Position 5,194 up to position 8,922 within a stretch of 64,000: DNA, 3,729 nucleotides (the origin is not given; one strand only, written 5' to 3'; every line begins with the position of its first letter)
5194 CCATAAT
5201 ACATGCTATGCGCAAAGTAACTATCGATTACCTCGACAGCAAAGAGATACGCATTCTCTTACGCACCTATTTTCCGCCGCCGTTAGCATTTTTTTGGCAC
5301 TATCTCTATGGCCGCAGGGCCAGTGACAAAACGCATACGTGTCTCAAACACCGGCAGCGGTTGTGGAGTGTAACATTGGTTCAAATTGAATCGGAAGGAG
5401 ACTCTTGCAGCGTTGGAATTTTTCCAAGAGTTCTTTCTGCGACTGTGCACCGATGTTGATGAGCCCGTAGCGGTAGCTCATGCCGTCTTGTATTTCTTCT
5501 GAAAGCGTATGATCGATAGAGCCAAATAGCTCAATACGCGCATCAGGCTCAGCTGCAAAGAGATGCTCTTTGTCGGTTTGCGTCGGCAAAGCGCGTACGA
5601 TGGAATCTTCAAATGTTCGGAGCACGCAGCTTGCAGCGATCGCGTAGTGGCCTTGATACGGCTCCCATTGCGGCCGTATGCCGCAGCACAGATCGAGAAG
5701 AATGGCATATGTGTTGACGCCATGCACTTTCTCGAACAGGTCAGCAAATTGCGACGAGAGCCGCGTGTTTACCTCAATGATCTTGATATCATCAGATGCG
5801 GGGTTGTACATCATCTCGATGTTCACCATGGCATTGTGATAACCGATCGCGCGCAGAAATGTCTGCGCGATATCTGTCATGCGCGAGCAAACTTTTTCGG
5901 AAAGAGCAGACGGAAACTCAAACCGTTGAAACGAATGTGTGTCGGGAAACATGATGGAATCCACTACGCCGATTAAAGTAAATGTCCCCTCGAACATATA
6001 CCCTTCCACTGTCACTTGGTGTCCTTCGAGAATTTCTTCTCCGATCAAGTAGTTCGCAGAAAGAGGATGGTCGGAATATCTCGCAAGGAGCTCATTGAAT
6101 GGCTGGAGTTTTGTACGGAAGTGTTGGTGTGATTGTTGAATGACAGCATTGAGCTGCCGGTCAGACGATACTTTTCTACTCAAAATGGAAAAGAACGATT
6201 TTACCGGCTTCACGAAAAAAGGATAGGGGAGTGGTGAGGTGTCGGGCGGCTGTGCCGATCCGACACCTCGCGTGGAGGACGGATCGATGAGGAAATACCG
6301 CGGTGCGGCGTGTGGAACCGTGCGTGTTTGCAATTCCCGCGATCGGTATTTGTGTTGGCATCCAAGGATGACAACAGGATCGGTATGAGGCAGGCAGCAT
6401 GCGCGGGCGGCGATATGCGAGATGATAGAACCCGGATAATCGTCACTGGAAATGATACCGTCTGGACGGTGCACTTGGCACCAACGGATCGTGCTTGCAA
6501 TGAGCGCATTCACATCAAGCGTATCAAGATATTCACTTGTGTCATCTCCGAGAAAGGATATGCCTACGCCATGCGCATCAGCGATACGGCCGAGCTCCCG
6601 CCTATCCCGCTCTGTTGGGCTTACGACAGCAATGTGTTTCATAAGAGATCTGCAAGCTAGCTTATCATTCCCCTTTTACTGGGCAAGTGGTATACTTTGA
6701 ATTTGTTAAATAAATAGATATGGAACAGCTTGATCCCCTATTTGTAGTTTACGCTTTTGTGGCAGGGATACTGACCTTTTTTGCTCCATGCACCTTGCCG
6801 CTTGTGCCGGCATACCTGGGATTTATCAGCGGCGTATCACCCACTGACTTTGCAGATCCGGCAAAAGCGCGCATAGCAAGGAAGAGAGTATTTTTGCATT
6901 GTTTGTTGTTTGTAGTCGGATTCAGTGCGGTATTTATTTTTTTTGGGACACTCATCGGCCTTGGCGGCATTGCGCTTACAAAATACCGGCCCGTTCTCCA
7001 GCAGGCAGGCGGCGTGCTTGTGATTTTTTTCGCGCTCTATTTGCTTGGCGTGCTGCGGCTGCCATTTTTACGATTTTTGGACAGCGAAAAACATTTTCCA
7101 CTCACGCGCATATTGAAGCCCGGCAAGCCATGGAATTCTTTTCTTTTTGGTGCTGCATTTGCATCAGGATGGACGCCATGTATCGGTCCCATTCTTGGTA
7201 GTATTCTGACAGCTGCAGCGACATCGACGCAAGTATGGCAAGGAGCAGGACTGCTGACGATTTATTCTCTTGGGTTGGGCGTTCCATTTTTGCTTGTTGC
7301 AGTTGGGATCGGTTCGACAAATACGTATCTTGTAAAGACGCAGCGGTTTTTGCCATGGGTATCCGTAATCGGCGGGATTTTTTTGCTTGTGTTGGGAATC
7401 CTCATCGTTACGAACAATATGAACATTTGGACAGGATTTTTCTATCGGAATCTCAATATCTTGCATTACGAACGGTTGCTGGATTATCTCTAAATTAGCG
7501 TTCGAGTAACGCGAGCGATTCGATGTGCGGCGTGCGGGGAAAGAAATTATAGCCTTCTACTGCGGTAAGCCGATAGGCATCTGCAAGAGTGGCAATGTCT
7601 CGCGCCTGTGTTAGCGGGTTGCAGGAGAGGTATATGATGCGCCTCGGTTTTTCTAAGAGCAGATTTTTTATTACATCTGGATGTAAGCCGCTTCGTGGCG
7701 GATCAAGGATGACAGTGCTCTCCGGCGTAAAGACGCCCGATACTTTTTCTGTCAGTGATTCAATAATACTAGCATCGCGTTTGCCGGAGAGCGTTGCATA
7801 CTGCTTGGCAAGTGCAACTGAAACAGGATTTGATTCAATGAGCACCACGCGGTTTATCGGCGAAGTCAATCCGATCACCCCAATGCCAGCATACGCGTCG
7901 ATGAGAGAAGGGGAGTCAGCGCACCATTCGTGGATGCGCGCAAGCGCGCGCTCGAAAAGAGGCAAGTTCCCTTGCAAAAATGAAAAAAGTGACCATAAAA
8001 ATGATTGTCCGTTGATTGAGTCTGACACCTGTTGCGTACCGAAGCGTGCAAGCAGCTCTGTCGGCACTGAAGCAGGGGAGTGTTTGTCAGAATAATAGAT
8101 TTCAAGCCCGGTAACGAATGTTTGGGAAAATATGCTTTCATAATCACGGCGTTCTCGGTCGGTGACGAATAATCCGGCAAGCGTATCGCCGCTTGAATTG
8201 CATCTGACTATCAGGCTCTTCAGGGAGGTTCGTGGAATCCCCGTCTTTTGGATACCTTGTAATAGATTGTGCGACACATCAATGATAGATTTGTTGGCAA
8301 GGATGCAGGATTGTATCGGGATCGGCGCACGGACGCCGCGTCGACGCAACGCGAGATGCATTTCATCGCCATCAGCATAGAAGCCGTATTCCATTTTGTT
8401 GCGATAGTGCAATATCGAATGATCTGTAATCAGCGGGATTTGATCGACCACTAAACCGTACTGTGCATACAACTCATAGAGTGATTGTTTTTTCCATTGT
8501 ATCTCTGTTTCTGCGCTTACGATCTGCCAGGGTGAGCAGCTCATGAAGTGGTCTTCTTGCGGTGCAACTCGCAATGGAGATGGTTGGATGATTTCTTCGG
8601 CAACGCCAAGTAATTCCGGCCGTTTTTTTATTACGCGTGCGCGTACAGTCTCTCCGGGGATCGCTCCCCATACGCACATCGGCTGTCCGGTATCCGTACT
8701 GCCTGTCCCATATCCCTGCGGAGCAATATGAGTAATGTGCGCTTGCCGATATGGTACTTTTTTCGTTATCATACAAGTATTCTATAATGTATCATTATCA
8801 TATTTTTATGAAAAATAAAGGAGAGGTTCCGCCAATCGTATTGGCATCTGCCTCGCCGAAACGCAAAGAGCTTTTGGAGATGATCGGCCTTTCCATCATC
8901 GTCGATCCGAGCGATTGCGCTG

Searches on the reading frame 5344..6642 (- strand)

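Call 17: search_protein_families(library=pfam, proteins=[window:5344-6642:-], max_evalue=0.0001)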
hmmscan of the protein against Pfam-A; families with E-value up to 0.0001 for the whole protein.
window:5344-6642:- (432 aa): 2 families
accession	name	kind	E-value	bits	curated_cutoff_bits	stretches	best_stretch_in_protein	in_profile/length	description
PF13535.11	ATP-grasp_4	-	2.2e-11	44.1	27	1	139-294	2-151/160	ATP-grasp domain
PF02786.22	CPSase_L_D2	-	6e-06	26.4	19.8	1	246-314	132-198/211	Carbamoyl-phosphate synthase L chain, ATP binding domain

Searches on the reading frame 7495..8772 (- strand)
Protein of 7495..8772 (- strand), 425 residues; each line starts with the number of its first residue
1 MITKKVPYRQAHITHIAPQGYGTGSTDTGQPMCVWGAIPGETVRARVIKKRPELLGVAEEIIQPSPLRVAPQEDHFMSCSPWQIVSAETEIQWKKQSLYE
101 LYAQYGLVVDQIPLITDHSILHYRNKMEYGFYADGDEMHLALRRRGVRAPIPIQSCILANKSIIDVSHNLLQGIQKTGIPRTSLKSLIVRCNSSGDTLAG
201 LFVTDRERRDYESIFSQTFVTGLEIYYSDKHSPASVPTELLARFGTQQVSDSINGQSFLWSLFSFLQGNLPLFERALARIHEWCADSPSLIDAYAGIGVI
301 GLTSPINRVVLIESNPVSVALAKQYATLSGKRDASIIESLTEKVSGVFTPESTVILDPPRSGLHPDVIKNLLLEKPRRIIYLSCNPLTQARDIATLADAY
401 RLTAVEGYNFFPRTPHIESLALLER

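Call 17: search_protein_families(library=pfam, proteins=[window:7495-8772:-], max_evalue=0.0001)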
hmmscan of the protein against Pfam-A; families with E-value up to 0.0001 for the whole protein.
window:7495-8772:- (425 aa): 1 family
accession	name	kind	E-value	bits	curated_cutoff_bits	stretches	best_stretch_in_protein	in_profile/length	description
PF05958.17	tRNA_U5-meth_tr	-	2.5e-18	66.6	23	1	352-425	285-356/357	tRNA (Uracil-5-)-methyltransferase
